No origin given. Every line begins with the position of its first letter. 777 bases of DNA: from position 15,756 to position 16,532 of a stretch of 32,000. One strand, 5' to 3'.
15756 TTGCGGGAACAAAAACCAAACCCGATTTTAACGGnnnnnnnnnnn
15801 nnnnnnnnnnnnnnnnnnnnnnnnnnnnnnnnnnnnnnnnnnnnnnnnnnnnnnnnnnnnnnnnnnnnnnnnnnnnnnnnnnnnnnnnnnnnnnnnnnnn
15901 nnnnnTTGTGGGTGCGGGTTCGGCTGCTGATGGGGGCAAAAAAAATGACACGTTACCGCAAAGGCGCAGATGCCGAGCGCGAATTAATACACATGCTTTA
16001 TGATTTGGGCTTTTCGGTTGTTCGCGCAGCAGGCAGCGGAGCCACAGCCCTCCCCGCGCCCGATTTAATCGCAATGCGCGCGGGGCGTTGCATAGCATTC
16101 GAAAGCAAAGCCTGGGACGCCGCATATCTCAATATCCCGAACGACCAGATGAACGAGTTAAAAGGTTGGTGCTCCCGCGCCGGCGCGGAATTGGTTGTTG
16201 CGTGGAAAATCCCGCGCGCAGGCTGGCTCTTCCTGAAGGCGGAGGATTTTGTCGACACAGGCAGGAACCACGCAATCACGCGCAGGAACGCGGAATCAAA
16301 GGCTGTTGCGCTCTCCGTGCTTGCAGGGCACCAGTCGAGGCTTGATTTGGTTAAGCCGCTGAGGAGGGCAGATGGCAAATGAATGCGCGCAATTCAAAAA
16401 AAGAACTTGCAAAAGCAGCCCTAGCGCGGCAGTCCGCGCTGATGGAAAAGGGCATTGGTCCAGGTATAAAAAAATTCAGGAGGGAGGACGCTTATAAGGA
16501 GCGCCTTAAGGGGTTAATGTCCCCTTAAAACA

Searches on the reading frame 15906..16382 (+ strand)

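Call 15: search_protein_families(library=pfam, proteins=[window:15906-16382:+], max_evalue=0.001)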
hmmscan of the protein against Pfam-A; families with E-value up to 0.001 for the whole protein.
window:15906-16382:+ (158 aa): 1 family
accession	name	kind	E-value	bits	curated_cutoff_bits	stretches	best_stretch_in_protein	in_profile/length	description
PF01870.24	Hjc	-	6.8e-22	77.7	21.1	1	23-113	2-92/93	Archaeal holliday junction resolvase (hjc)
